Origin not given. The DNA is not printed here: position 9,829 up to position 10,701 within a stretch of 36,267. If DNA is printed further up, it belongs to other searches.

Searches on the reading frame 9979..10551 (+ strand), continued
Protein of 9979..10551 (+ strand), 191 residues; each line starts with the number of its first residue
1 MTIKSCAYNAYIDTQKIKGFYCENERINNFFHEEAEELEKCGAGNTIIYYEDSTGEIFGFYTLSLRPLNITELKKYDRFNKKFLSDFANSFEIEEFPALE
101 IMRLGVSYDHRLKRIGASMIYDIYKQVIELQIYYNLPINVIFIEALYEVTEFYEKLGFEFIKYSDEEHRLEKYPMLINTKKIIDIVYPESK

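Call 87: get_annotated_region(hit=H55, flank=500)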
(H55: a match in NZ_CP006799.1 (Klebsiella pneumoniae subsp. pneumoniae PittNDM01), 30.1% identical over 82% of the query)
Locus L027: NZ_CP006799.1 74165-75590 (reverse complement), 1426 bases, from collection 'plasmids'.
description: Klebsiella pneumoniae subsp. pneumoniae PittNDM01 plasmid p1, complete sequence
organism: Klebsiella pneumoniae subsp. pneumoniae PittNDM01 (NCBI taxid 1406314)
taxonomy: Bacteria; Pseudomonadota; Gammaproteobacteria; Enterobacterales; Enterobacteriaceae; Klebsiella; Klebsiella pneumoniae; Klebsiella pneumoniae subsp. pneumoniae PittNDM01
host: -; source: urine; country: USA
typing (MOB-suite, as given by PLSDB): conjugative; replicon IncFIB,IncHI1B,rep_cluster_1254; relaxase MOBH; mating-pair formation MPF_F
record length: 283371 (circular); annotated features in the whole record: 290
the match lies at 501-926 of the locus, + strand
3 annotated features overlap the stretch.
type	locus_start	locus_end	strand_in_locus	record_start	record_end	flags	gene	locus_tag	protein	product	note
CDS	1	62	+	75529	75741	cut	-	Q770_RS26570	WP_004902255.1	hypothetical protein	-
CDS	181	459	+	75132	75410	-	-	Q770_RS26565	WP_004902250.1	DUF1778 domain-containing protein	-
CDS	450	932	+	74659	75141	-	-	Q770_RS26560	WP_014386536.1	GNAT family N-acetyltransferase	-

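Call 88: get_annotated_region(hit=H58, flank=500)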
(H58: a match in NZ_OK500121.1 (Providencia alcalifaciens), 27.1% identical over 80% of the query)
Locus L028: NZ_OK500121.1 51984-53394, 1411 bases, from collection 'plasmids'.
description: Providencia alcalifaciens strain PROV013 plasmid pPROV013-NR, complete sequence
organism: Providencia alcalifaciens (NCBI taxid 126385)
taxonomy: Bacteria; Pseudomonadota; Gammaproteobacteria; Enterobacterales; Morganellaceae; Providencia; Providencia alcalifaciens
host: -; source: -; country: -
typing (MOB-suite, as given by PLSDB): non-mobilizable; replicon rep_cluster_1220
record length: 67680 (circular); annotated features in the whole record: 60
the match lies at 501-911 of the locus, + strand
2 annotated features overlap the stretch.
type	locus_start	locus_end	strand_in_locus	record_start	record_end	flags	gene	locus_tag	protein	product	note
CDS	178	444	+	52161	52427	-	-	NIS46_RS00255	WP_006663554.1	DUF1778 domain-containing protein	-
CDS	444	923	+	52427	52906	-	-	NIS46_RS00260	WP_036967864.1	GNAT family N-acetyltransferase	-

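Call 96: search_solved_structures(query=A1, max_evalue=0.001, show_alignments=5)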
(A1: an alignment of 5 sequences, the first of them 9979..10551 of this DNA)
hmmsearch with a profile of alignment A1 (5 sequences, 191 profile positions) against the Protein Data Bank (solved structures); distinct sequences matched with E-value up to 0.001: 8.
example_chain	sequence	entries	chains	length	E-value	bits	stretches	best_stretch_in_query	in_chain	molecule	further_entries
7byy_A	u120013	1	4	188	2.4e-09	40.5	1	3-186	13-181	Acetyltransferase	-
5zgn_C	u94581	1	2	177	7.6e-06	29.1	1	16-175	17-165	KacT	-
6g96_B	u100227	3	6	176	3.1e-05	27.1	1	13-129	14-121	Acetyltransferase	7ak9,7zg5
5xun_A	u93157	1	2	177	3.9e-05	26.8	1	16-175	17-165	Acetyltransferase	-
6gts_A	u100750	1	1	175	0.00044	23.3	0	17-159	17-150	Acetyltransferase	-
9ilr_A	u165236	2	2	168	0.00053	23.1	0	7-158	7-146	N-acetyltransferase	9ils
6ajn_A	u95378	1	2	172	0.00064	22.8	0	17-159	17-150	N-acetyltransferase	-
6ajm_A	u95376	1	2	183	0.0008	22.5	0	17-159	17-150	N-acetyltransferase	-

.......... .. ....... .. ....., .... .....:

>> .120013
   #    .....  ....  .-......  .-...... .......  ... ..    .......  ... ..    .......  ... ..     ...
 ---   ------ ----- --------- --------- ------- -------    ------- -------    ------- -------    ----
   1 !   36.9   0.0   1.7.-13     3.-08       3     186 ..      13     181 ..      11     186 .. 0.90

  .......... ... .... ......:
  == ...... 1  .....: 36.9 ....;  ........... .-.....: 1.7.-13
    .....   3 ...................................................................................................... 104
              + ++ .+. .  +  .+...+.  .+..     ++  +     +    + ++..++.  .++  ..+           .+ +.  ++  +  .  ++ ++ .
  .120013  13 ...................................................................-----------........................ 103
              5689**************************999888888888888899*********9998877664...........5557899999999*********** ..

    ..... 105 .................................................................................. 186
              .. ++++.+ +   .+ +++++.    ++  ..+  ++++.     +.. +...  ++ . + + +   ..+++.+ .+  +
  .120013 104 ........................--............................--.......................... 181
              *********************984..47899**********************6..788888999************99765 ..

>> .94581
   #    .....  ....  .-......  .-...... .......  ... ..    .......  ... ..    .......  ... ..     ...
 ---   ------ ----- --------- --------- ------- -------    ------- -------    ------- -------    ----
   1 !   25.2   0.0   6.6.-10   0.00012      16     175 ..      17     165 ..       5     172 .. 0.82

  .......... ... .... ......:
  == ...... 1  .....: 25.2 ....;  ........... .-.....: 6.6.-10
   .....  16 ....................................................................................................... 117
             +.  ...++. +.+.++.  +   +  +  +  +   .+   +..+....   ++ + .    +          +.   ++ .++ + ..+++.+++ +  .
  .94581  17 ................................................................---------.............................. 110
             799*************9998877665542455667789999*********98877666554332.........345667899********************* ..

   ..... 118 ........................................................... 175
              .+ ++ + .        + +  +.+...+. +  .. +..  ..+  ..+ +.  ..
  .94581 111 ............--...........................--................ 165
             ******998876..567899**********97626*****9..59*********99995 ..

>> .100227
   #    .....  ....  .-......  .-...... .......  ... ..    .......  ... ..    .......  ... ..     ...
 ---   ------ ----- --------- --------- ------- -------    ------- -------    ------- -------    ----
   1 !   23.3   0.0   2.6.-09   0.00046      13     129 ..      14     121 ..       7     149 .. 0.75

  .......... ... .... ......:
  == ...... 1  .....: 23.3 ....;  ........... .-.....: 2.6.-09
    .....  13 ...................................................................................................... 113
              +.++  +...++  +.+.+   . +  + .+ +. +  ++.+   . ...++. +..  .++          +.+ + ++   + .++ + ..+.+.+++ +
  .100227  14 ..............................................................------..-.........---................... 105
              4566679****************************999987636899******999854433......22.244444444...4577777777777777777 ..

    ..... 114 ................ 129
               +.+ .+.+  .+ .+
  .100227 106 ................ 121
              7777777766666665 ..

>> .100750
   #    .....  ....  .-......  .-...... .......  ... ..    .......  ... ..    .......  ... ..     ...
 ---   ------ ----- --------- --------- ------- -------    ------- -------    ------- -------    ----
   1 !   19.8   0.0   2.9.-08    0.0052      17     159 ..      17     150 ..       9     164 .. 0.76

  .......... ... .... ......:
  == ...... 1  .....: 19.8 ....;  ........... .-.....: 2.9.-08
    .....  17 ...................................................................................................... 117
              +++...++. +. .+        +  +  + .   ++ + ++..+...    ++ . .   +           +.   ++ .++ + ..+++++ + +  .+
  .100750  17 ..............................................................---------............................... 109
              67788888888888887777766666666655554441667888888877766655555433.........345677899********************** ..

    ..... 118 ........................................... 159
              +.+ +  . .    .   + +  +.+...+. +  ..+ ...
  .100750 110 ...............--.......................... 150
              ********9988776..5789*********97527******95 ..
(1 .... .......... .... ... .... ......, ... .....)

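Call 109: search_protein_families(library=pfam, proteins=[L011:707-1663:+, L016:5013-5909:-, L016:4606-4839:-, L006:4110-4400:-, L007:1412-1975:+], max_evalue=0.01)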
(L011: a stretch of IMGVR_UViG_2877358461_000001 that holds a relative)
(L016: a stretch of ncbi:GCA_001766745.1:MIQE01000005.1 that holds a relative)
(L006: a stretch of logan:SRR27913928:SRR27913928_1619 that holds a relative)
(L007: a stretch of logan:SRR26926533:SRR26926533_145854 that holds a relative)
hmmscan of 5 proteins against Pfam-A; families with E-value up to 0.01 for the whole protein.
L011:707-1663:+ (319 aa): 2 families
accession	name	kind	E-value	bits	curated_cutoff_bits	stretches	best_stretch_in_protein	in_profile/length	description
PF13936.12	HTH_38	-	0.00015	21.9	27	1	3-40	2-39/44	Helix-turn-helix domain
PF13683.12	rve_3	-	0.00052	20.1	26.5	1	239-302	2-67/67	Integrase core domain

L016:5013-5909:- (298 aa): 1 family
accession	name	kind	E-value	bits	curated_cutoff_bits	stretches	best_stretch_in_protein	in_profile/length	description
PF06637.16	PV-1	-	0.0047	16.2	30.1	1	181-260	57-141/439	PV-1 protein (PLVAP)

L016:4606-4839:- (77 aa): 0 families

L006:4110-4400:- (96 aa): 0 families

L007:1412-1975:+ (188 aa): 0 families

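Call 114: search_dna_similar(query=window:9979-10551:+, collection=plasmids, mode=protein, max_rows=30, max_evalue=0.00001)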
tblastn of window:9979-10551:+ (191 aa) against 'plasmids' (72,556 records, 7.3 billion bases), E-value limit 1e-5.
Records with a match: 2; places in all: 2; records where one place covers at least 80% of the query: 2.
Best place of each record, by identity: <60% 2.
By first word of the organism name: Gloeothece 1; Xenorhabdus 1.
By predicted mobility (MOB-suite, as given by PLSDB): mobilizable 1; non-mobilizable 1.
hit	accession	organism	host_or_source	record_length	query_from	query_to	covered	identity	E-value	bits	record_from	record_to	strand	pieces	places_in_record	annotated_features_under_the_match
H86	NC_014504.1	Gloeothece verrucosa PCC 7822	fresh water in rice field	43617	19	184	87%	28.6%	2e-6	54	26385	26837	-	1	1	GNAT family N-acetyltransferase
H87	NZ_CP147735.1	Xenorhabdus sp. TH1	Steinernema sp. a AB-2023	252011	15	177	85%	25.0%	2e-8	60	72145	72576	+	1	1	GNAT family N-acetyltransferase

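Call 115: get_annotated_region(hit=H87, flank=1200)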
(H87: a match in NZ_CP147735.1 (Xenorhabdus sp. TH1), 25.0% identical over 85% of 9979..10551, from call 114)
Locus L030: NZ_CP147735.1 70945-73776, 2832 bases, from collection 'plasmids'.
description: Xenorhabdus sp. TH1 plasmid unnamed1, complete sequence
organism: Xenorhabdus sp. TH1 (NCBI taxid 3130166)
taxonomy: Bacteria; Pseudomonadota; Gammaproteobacteria; Enterobacterales; Morganellaceae; Xenorhabdus; Xenorhabdus sp. TH1
host: -; source: Steinernema sp. a AB-2023; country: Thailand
typing (MOB-suite, as given by PLSDB): non-mobilizable
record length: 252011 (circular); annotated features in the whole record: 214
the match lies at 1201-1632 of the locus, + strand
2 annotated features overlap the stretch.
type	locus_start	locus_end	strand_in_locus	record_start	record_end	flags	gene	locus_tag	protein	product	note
CDS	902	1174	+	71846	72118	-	-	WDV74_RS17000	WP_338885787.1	DUF1778 domain-containing protein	-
CDS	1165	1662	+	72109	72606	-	-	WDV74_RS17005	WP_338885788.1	GNAT family N-acetyltransferase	-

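Call 116: get_annotated_region(hit=H86, flank=1200)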
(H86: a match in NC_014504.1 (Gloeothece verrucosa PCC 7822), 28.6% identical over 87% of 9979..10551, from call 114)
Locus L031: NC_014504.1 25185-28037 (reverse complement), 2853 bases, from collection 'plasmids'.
description: Gloeothece verrucosa PCC 7822 plasmid Cy782205, complete sequence
organism: Gloeothece verrucosa PCC 7822 (NCBI taxid 497965)
taxonomy: Bacteria; Cyanobacteriota; Cyanophyceae; Chroococcales; Aphanothecaceae; Gloeothece; Gloeothece verrucosa; Gloeothece verrucosa PCC 7822
host: -; source: fresh water in rice field; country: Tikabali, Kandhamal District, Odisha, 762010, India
typing (MOB-suite, as given by PLSDB): mobilizable; replicon rep_cluster_1603; relaxase MOBF
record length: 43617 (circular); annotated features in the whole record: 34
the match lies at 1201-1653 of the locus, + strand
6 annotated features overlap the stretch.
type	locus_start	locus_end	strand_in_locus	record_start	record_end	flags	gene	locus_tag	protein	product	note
CDS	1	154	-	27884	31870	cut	-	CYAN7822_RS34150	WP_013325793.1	bifunctional DNA primase/polymerase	-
CDS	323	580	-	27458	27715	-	-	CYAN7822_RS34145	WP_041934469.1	helix-turn-helix domain-containing protein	-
CDS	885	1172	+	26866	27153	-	-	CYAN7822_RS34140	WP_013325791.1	DUF1778 domain-containing protein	-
CDS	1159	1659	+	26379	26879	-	-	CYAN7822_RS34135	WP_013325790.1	GNAT family N-acetyltransferase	-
CDS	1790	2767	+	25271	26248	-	-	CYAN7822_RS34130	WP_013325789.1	site-specific integrase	GO:0015074 - DNA integration [Evidence IEA]; GO:0006310 - DNA recombination [Evidence IEA]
CDS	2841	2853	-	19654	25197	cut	-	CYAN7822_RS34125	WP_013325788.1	CHAT domain-containing protein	-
